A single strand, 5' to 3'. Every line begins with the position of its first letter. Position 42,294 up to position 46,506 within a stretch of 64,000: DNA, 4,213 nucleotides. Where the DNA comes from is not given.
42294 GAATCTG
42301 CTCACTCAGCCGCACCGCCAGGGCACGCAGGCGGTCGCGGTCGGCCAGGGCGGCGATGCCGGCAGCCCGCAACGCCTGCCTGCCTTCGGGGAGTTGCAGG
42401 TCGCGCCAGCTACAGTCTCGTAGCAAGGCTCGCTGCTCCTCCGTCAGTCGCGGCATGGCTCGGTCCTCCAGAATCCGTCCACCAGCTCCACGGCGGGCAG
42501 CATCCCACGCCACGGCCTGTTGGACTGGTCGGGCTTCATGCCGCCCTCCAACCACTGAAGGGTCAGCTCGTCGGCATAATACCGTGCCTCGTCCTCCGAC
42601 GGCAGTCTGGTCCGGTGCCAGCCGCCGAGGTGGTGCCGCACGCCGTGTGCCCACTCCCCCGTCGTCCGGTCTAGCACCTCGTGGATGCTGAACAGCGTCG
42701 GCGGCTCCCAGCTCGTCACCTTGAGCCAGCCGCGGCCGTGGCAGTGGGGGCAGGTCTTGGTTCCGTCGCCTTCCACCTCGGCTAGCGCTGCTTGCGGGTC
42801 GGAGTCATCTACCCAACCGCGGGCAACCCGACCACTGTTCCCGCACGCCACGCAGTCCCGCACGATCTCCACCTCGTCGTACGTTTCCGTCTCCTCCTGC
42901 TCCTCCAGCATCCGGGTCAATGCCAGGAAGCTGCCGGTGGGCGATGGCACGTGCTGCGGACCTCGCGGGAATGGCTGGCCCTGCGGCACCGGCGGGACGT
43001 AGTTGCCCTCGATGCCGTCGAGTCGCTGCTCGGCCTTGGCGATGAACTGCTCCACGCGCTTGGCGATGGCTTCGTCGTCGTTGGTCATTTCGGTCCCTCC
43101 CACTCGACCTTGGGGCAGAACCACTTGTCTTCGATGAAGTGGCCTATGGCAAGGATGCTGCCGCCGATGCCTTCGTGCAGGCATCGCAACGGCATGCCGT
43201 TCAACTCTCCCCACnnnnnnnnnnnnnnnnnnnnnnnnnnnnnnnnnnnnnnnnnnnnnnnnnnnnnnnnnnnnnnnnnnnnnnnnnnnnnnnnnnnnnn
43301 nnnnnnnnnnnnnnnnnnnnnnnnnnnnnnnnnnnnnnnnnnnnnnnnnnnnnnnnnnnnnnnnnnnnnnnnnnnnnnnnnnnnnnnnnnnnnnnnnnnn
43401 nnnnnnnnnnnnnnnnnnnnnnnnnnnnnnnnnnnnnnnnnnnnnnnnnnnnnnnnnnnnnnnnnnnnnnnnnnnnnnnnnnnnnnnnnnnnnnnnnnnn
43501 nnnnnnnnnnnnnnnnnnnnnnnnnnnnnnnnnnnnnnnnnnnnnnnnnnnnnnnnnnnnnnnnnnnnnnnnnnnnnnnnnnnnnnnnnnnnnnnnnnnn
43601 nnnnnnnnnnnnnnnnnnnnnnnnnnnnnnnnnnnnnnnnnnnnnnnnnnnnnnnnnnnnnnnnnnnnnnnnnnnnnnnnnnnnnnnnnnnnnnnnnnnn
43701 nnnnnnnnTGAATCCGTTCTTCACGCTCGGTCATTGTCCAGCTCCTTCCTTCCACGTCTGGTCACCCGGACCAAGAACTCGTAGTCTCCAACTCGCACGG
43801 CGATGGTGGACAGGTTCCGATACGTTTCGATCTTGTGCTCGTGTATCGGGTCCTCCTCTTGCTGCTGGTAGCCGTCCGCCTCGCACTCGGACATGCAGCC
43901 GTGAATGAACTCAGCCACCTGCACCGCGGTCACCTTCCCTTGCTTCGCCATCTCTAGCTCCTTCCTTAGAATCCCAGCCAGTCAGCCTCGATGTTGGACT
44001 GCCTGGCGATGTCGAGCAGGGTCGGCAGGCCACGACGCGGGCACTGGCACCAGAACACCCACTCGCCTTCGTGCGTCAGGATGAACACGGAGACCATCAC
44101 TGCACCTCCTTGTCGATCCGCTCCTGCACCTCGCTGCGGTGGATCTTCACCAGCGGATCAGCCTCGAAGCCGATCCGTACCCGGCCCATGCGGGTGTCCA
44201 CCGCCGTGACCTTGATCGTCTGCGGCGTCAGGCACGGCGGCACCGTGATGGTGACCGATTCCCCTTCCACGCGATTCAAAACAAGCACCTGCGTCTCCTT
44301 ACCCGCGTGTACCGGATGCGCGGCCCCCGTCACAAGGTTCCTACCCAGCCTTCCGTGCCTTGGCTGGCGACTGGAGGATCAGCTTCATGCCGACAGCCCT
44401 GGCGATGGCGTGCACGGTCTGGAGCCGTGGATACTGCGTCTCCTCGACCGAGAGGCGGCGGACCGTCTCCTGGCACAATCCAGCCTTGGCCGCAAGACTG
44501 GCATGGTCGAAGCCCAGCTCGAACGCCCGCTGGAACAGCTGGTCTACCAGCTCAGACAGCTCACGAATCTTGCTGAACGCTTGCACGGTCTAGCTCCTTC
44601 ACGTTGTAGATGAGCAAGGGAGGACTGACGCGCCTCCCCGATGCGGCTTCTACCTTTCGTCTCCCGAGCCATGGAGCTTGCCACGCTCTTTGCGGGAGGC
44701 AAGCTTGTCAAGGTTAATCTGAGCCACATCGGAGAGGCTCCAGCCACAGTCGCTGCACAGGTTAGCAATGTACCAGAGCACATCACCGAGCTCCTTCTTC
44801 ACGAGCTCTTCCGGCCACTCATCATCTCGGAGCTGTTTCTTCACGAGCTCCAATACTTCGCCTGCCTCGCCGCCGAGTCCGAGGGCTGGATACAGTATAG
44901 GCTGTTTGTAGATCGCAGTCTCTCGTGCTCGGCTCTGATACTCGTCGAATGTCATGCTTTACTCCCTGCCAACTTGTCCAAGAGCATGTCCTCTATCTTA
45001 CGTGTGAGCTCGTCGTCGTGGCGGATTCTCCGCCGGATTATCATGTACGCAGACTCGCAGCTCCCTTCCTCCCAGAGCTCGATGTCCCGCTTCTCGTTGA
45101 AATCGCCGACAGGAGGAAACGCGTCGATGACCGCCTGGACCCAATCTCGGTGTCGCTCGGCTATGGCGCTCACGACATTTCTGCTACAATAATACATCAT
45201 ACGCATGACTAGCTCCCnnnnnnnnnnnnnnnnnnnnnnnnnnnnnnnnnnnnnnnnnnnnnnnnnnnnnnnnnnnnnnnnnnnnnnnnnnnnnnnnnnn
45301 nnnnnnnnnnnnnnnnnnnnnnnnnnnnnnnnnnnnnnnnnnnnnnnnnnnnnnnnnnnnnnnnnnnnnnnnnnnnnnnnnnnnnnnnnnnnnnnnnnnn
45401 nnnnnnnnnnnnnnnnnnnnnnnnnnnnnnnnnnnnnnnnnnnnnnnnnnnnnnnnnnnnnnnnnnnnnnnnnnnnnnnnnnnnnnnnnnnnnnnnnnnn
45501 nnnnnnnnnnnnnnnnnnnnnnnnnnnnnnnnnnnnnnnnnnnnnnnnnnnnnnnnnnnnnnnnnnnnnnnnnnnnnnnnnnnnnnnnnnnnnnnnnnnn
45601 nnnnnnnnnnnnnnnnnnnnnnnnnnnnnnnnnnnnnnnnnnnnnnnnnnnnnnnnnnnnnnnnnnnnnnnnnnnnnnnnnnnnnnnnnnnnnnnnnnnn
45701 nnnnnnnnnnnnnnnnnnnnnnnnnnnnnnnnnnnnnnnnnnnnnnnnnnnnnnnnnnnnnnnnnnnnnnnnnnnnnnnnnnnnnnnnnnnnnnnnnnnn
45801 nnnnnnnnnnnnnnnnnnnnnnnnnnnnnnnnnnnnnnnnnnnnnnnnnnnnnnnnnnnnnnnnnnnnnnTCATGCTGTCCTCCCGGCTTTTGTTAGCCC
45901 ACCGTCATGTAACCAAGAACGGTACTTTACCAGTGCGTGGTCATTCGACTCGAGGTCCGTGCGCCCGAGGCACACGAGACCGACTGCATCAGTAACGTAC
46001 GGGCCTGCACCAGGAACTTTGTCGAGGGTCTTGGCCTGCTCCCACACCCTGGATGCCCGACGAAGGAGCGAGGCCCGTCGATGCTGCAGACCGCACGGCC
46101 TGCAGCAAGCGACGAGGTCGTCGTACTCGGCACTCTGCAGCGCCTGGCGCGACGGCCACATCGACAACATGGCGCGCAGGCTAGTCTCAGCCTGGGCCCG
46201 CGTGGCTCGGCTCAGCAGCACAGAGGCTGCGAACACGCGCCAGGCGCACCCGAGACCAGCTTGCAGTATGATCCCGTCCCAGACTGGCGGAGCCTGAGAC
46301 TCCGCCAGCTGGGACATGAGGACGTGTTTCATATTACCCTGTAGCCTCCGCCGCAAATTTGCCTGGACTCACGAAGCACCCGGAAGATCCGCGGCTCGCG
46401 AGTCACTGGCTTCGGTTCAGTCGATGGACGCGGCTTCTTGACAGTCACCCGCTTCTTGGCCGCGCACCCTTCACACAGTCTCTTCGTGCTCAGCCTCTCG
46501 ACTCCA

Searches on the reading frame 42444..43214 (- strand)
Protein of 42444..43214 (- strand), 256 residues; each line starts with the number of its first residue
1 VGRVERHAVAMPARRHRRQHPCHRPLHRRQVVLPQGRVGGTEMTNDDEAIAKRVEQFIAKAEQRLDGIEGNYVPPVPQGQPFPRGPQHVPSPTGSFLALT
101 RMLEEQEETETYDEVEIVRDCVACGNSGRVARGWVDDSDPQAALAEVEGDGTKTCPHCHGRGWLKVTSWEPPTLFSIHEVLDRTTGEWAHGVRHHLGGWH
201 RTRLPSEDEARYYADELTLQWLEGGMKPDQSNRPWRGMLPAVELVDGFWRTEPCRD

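Call 12: search_protein_families(library=pfam, proteins=[window:42444-43214:-], max_evalue=0.01)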
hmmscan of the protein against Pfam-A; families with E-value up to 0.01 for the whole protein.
window:42444-43214:- (256 aa): 1 family
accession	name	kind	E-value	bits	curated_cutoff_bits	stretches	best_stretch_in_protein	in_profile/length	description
PF00684.25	DnaJ_CXXCXGXG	-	0.0043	17.7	32.7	0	150-175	13-38/65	DnaJ central domain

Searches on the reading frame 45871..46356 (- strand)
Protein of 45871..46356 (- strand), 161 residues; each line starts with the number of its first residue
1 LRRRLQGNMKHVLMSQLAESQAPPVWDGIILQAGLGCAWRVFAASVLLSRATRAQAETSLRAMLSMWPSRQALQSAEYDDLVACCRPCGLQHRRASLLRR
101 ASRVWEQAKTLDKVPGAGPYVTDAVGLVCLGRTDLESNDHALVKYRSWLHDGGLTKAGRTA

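Call 12: search_protein_families(library=pfam, proteins=[window:45871-46356:-], max_evalue=0.01)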
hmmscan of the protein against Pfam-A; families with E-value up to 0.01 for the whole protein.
window:45871-46356:- (161 aa): 1 family
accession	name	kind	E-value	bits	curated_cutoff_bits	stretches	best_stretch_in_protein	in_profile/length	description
PF00730.31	HhH-GPD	-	0.00011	22.9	26.2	1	44-105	2-65/108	HhH-GPD superfamily base excision DNA repair protein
